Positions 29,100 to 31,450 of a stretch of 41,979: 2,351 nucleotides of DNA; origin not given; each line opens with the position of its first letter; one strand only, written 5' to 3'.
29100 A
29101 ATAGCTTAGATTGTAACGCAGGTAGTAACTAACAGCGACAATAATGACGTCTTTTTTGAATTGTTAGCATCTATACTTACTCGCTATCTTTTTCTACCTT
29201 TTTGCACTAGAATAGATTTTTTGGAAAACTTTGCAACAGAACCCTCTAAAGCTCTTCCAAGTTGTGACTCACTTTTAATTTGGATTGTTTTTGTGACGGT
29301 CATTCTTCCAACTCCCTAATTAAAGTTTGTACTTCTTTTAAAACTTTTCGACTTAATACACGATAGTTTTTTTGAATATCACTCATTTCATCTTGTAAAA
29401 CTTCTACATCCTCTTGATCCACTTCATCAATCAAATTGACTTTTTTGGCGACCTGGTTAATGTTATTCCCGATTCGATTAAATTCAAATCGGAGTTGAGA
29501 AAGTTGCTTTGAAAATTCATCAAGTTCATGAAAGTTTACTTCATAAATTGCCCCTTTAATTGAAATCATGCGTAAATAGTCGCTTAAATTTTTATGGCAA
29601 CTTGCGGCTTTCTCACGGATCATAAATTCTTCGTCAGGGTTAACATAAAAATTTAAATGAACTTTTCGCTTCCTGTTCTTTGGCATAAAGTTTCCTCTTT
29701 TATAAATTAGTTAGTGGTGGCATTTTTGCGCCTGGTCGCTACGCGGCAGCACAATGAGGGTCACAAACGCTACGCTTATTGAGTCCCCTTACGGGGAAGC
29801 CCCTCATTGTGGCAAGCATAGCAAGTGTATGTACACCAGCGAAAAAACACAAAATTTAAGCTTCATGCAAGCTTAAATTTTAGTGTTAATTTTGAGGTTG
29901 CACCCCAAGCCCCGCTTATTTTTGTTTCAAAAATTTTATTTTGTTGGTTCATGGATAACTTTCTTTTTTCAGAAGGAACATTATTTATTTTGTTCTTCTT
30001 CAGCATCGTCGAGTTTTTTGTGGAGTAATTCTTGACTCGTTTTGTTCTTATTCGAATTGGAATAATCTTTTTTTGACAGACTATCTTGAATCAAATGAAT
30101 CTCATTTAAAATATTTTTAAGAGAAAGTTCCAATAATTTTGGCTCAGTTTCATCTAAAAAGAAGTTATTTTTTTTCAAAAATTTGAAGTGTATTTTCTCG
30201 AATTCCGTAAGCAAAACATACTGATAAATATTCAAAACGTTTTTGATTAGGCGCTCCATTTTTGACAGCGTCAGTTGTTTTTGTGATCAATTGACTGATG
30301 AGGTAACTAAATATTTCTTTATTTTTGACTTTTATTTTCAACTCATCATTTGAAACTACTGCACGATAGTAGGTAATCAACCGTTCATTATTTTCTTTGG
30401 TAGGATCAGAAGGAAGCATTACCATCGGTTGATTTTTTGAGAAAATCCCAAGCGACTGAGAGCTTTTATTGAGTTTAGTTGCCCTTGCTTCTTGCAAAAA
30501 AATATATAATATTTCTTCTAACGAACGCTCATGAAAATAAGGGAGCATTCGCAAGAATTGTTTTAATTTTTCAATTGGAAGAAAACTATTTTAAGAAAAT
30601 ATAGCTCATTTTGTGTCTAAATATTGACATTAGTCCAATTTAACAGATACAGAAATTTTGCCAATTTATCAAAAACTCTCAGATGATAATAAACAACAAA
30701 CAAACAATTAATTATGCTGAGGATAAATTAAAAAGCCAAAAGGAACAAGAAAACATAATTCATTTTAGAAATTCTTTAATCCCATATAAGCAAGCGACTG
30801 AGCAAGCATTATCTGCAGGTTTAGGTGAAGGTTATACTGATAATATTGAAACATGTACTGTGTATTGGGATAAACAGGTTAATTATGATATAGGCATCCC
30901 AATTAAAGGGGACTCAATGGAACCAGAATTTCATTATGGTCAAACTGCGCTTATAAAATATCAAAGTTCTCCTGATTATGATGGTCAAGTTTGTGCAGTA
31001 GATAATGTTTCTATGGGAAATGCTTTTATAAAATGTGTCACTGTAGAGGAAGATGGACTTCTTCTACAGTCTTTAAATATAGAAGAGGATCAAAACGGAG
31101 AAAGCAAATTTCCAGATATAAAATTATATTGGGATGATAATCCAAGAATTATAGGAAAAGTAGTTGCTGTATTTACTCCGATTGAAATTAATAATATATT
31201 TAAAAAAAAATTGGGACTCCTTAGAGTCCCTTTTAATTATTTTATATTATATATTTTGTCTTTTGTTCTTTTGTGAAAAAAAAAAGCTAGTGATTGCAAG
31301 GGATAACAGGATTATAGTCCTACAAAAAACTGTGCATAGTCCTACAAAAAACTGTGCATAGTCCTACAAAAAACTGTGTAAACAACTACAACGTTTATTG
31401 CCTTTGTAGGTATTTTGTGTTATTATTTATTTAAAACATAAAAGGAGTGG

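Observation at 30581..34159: Replication/partition module bracketed by 58-bp inverted copies of an IS3 terminus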

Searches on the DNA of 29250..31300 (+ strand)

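Call 9: search_dna_similar(query=window:30100-31300:+, collection=plasmids, mode=near, max_rows=40)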
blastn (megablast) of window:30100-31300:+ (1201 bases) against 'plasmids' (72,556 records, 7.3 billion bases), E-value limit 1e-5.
Records with a match: 211; places in all: 313; records where one place covers at least 80% of the query: 0.
Best place of each record, by identity: >=99% 2; 95-99% 188; 90-95% 16; 80-90% 5.
By first word of the organism name: Lactococcus 195; Enterococcus 10; Streptococcus 4; Vagococcus 1; Carnobacterium 1.
By predicted mobility (MOB-suite, as given by PLSDB): mobilizable 152; non-mobilizable 34; conjugative 25.
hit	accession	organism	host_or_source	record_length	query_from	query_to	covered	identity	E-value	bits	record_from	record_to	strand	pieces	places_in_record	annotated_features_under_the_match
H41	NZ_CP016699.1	Lactococcus lactis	Single cell,Dairy fermentation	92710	479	1107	52%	96.5%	0e+0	1037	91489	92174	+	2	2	S24 family peptidase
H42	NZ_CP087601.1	Lactococcus lactis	Cell culture,Raw cow milk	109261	479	1107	52%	96.5%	0e+0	1037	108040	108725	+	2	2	S24 family peptidase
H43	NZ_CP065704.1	Lactococcus lactis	-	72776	479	1107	52%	96.5%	0e+0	1037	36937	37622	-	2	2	S24 family peptidase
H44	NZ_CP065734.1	Lactococcus lactis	-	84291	479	1107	52%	96.5%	0e+0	1037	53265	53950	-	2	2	S24 family peptidase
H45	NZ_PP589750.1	Lactococcus sp.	Bacterial culture,Dairy environment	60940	479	1107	52%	96.5%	0e+0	1037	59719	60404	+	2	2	S24 family peptidase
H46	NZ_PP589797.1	Lactococcus sp.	Bacterial culture,Dairy environment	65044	479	1107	52%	96.5%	0e+0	1037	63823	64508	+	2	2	S24 family peptidase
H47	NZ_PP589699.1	Lactococcus sp.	Bacterial culture,Dairy environment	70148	479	1107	52%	96.5%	0e+0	1037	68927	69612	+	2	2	S24 family peptidase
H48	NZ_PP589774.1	Lactococcus sp.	Bacterial culture,Dairy environment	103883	479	1107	52%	96.5%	0e+0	1037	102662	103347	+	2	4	S24 family peptidase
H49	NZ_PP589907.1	Lactococcus sp.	Bacterial culture,Dairy environment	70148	479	1107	52%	96.5%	0e+0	1037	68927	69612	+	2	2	S24 family peptidase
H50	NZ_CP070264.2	Lactococcus lactis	Whole organism,Dairy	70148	479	1107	52%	96.5%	0e+0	1037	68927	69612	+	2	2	S24 family peptidase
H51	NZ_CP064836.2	Lactococcus lactis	Whole organism,Dairy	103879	479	1107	52%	96.5%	0e+0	1037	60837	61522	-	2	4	S24 family peptidase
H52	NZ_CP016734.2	Lactococcus lactis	Single cell,Dairy fermentation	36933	479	1107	52%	96.5%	0e+0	1037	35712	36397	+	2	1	S24 family peptidase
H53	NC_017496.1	Lactococcus cremoris subsp. cremoris A76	cheese production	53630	479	1107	52%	96.3%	0e+0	1032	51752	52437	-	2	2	S24 family peptidase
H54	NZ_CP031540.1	Lactococcus cremoris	prokaryote,dairy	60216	479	1107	52%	96.3%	0e+0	1032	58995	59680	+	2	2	S24 family peptidase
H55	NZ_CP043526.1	Lactococcus lactis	Cell culture,Laboratory isolate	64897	479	1107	52%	96.3%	0e+0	1032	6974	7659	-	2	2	S24 family peptidase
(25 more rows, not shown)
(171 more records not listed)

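Call 11: get_annotated_region(hit=H41, flank=3000)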
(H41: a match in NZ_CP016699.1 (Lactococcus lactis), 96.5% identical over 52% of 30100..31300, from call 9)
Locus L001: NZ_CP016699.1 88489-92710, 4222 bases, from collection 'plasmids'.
description: Lactococcus lactis subsp. lactis strain 275 plasmid p275A, complete sequence
organism: Lactococcus lactis (NCBI taxid 1360)
taxonomy: Bacteria; Bacillota; Bacilli; Lactobacillales; Streptococcaceae; Lactococcus; Lactococcus lactis
host: -; source: Single cell,Dairy fermentation; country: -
typing (MOB-suite, as given by PLSDB): mobilizable; replicon rep_cluster_2422; relaxase MOB_Unknown
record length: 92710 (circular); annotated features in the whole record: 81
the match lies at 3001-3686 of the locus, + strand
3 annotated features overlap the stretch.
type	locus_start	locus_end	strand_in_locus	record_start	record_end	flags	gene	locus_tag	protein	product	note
CDS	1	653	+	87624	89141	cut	-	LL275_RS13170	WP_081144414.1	relaxase/mobilization nuclease domain-containing protein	-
CDS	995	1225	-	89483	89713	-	-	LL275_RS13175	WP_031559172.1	hypothetical protein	-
CDS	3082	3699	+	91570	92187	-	-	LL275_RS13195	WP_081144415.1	S24 family peptidase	-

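Call 12: get_annotated_region(hit=H53, flank=3000)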
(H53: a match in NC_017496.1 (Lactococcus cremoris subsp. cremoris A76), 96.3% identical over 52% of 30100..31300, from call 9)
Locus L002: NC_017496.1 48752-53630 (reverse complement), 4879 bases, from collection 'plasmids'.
description: Lactococcus cremoris subsp. cremoris A76 plasmid pQA554, complete sequence
organism: Lactococcus cremoris subsp. cremoris A76 (NCBI taxid 1104322)
taxonomy: Bacteria; Bacillota; Bacilli; Lactobacillales; Streptococcaceae; Lactococcus; Lactococcus cremoris; Lactococcus cremoris subsp. cremoris A76
host: -; source: cheese production; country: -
typing (MOB-suite, as given by PLSDB): mobilizable; replicon rep_cluster_2422; relaxase MOB_Unknown
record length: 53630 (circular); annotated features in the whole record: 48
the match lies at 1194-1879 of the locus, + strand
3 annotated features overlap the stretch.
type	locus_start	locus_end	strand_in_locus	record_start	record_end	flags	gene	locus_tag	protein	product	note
CDS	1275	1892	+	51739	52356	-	-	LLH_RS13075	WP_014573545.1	S24 family peptidase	-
CDS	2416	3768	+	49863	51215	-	-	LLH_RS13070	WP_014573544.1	replication initiation protein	GO:0006270 - DNA replication initiation [Evidence IEA]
CDS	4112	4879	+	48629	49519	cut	-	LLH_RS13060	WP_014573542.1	IS982 family transposase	-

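Call 27: search_dna_similar(query=window:29250-30640:+, collection=plasmids, mode=near, max_rows=30)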
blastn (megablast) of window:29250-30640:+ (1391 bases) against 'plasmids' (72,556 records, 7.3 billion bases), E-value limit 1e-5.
Records with a match: 206; places in all: 307; records where one place covers at least 80% of the query: 4.
Best place of each record, by identity: >=99% 2; 95-99% 171; 90-95% 32; 80-90% 1.
By first word of the organism name: Lactococcus 190; Enterococcus 10; Streptococcus 4; Vagococcus 1; Carnobacterium 1.
By predicted mobility (MOB-suite, as given by PLSDB): mobilizable 150; non-mobilizable 31; conjugative 25.
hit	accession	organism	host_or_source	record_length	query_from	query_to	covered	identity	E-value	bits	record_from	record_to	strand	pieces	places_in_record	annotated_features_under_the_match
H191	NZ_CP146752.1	Lactococcus garvieae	-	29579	6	1390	100%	99.1%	0e+0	2492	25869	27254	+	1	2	hypothetical protein | mobC: plasmid mobilization relaxosome protein MobC | cytochrome B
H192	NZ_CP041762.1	Lactococcus lactis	whole organism,diary product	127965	1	1335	96%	98.8%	0e+0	2377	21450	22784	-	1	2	hypothetical protein | mobC: plasmid mobilization relaxosome protein MobC | relaxase/mobilization nuclease domain-containing protein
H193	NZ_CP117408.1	Lactococcus lactis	wheat,Cell culture,rhizosphere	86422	9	1332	95%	90.4%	0e+0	1742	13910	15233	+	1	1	hypothetical protein | mobC: plasmid mobilization relaxosome protein MobC | relaxase/mobilization nuclease domain-containing protein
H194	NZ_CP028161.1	Lactococcus lactis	pure culture,almond drupe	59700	9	1337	96%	83.4%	0e+0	1223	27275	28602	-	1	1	hypothetical protein | mobC: plasmid mobilization relaxosome protein MobC | relaxase/mobilization nuclease domain-containing protein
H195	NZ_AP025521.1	Lactococcus cremoris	-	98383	1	799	57%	99.0%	0e+0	1434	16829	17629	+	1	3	mobC: plasmid mobilization relaxosome protein MobC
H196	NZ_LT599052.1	Lactococcus lactis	-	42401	1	799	57%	97.4%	0e+0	1360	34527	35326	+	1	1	mobC: plasmid mobilization relaxosome protein MobC | relaxase/mobilization nuclease domain-containing protein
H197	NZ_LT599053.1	Lactococcus lactis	-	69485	739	1389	20%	94.5%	1e-83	422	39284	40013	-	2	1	none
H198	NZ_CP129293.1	Lactococcus lactis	Food Material,Mixed Culture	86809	739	1389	20%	94.5%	1e-83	422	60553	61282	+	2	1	none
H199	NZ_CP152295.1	Lactococcus lactis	single cell,pickle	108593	736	950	15%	93.1%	1e-82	315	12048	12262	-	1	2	hypothetical protein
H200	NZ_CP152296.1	Lactococcus lactis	single cell,pickle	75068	736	950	15%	93.1%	1e-82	315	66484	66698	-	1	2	hypothetical protein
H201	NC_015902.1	Lactococcus lactis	raw milk cheese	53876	738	950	15%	91.6%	7e-76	292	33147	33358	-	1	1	hypothetical protein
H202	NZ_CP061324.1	Lactococcus lactis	butter,butter starter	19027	735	931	14%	91.9%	2e-70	274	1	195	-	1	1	hypothetical protein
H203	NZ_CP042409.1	Lactococcus lactis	cell culture,kimchi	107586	1329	1390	4%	98.4%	7e-21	110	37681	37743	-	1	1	none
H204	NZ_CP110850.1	Lactococcus lactis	Homo sapiens,single cell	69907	1329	1390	4%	98.4%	7e-21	110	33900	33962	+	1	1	none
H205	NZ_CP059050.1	Lactococcus lactis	cell culture,Cheese product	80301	1329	1390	4%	98.4%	7e-21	110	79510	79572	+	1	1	none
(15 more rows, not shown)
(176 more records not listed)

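Call 29: get_annotated_region(hit=H192, flank=3000)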
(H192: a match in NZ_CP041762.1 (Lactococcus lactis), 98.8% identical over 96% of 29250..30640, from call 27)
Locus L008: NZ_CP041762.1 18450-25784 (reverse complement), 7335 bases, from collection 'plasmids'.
description: Lactococcus lactis subsp. lactis strain IMAU11823 plasmid pIMAU11823A, complete sequence
organism: Lactococcus lactis (NCBI taxid 1360)
taxonomy: Bacteria; Bacillota; Bacilli; Lactobacillales; Streptococcaceae; Lactococcus; Lactococcus lactis
host: -; source: whole organism,diary product; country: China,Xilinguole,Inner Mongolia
typing (MOB-suite, as given by PLSDB): mobilizable; replicon rep_cluster_2422; relaxase MOBP
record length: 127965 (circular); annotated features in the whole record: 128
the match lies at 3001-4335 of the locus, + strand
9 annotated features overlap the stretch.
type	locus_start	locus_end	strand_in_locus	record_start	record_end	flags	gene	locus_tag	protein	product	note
CDS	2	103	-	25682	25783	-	-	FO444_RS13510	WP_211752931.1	putative holin-like toxin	-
CDS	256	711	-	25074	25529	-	ssb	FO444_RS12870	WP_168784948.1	single-stranded DNA-binding protein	GO:0006310 - DNA recombination [Evidence IEA]; GO:0006281 - DNA repair [Evidence IEA]; GO:0006260 - DNA replication ...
CDS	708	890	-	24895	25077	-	-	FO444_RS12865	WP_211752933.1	hypothetical protein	-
CDS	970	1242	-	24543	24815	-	-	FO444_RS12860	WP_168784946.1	hypothetical protein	-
CDS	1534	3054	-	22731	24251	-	-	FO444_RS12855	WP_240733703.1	relaxase/mobilization nuclease domain-containing protein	-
CDS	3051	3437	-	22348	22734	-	mobC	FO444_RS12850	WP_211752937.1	plasmid mobilization relaxosome protein MobC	-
CDS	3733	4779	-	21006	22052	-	-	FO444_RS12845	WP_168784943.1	hypothetical protein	-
CDS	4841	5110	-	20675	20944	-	-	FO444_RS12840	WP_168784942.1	hypothetical protein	-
CDS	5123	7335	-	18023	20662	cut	-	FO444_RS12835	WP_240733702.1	ArdC-like ssDNA-binding domain-containing protein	-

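Call 30: get_annotated_region(hit=H193, flank=3000)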
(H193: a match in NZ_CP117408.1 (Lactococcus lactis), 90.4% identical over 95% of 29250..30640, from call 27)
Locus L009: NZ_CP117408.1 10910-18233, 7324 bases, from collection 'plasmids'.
description: Lactococcus lactis strain LB7 plasmid unnamed4, complete sequence
organism: Lactococcus lactis (NCBI taxid 1358)
taxonomy: Bacteria; Bacillota; Bacilli; Lactobacillales; Streptococcaceae; Lactococcus; Lactococcus lactis
host: -; source: wheat,Cell culture,rhizosphere; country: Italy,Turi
typing (MOB-suite, as given by PLSDB): mobilizable; replicon rep_cluster_571; relaxase MOBP
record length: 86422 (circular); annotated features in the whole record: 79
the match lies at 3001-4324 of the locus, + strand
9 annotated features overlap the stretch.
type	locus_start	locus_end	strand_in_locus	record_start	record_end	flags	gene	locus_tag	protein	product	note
CDS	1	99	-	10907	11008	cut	-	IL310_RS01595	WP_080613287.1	putative holin-like toxin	-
CDS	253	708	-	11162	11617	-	ssb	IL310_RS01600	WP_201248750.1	single-stranded DNA-binding protein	GO:0006310 - DNA recombination [Evidence IEA]; GO:0006281 - DNA repair [Evidence IEA]; GO:0006260 - DNA replication ...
CDS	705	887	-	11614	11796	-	-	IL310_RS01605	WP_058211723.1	hypothetical protein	-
CDS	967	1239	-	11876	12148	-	-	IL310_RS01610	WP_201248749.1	hypothetical protein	-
CDS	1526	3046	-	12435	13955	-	-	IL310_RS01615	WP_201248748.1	relaxase/mobilization nuclease domain-containing protein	-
CDS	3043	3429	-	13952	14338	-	mobC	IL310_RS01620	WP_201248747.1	plasmid mobilization relaxosome protein MobC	-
CDS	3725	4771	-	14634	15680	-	-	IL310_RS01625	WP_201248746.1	hypothetical protein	-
CDS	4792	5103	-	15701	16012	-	-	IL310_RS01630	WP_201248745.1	hypothetical protein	-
CDS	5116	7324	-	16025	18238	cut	-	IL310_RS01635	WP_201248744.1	ArdC-like ssDNA-binding domain-containing protein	-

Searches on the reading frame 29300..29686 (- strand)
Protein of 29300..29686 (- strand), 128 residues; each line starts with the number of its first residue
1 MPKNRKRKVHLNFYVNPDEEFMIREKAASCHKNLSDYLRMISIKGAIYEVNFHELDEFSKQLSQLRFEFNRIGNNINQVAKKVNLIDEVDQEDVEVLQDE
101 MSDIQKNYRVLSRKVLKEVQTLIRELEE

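Call 33: search_protein_families(library=pfam, proteins=[window:29300-29686:-], max_evalue=0.01)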
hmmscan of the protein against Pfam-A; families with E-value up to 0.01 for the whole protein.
window:29300-29686:- (128 aa): 3 families
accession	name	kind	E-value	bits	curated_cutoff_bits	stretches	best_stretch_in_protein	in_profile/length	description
PF21983.2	NikA-like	-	2.7e-15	56.7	27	1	5-82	1-71/72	Mobilization protein NikA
PF05713.17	MobC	-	1.5e-08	35.4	23.2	1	68-106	3-40/45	Bacterial mobilisation protein (MobC)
PF19514.5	MobC_2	-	0.0034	17.5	27.5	1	3-84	16-99/140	MobC-like protein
